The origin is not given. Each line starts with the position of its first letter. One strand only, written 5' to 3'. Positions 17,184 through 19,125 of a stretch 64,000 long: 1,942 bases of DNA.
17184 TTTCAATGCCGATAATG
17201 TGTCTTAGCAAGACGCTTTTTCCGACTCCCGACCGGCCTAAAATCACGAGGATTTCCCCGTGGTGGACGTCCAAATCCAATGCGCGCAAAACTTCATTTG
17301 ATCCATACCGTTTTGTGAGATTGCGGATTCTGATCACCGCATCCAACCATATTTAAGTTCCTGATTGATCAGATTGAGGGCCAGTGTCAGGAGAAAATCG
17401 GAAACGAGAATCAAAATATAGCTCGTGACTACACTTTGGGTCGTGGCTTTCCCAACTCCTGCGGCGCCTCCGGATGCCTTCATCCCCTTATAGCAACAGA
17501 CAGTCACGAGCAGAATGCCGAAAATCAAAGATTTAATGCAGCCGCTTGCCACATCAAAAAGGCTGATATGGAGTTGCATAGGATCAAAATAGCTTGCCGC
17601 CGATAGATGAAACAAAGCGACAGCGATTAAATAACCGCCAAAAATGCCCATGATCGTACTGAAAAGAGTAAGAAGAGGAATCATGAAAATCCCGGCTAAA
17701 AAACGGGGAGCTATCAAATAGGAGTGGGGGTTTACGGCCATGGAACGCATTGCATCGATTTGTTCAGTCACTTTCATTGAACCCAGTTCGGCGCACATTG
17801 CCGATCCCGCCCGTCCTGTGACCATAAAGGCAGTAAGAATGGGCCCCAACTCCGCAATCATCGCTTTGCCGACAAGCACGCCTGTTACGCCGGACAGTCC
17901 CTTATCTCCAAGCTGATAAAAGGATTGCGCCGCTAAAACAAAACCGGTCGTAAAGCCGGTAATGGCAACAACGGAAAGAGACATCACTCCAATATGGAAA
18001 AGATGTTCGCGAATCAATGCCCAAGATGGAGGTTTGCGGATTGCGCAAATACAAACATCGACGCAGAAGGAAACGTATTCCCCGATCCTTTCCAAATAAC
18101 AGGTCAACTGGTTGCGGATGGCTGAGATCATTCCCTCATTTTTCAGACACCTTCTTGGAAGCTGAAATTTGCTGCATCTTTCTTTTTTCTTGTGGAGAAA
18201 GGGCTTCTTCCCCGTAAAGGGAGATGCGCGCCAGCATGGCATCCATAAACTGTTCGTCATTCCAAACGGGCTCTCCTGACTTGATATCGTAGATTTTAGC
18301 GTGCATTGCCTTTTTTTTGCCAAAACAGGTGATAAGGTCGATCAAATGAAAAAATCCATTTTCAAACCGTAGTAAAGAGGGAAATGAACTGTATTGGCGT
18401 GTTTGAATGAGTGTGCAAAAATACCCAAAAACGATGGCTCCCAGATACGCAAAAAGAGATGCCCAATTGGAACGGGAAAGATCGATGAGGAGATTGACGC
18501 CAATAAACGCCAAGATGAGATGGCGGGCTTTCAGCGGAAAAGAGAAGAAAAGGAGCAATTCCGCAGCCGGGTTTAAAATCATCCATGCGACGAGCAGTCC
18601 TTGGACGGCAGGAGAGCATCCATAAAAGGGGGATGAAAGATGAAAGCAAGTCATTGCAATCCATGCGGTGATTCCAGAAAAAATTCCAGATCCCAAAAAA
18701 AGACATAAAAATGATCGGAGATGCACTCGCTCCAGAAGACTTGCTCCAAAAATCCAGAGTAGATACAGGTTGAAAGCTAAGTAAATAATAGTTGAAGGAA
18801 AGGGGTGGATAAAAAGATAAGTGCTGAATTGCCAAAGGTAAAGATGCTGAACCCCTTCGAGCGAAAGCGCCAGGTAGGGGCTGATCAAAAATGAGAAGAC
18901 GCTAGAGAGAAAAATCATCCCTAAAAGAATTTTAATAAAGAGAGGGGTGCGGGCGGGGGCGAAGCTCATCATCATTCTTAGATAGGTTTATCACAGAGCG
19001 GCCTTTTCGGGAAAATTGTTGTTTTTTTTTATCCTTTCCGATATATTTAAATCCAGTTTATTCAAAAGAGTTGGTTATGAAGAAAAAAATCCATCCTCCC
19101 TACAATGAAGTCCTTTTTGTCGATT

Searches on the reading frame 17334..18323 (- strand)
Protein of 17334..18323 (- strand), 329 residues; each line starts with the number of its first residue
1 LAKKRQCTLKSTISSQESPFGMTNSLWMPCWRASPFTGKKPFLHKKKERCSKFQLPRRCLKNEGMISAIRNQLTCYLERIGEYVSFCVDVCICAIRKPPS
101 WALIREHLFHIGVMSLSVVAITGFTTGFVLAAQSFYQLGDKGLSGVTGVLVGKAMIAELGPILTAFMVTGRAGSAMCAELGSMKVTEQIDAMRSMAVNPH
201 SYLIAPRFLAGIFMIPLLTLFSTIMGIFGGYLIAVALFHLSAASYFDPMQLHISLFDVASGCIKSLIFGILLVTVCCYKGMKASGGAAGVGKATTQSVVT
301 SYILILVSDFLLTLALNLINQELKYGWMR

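Call 41: search_protein_families(library=pfam, proteins=[window:17334-18323:-], max_evalue=0.001)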
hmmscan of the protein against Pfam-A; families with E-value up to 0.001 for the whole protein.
window:17334-18323:- (329 aa): 1 family
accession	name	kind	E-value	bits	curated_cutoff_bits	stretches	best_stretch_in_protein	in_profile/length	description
PF02405.21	MlaE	-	1e-74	251.1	22.5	1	106-314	3-211/212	Permease MlaE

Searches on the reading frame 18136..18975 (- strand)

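Call 41: search_protein_families(library=pfam, proteins=[window:18136-18975:-], max_evalue=0.001)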
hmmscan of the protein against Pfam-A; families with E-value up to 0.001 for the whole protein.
window:18136-18975:- (279 aa): 1 family
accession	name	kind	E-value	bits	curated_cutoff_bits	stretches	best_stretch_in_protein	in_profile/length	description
PF01694.28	Rhomboid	-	2.8e-13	50.7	22.6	1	47-190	4-139/143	Rhomboid domain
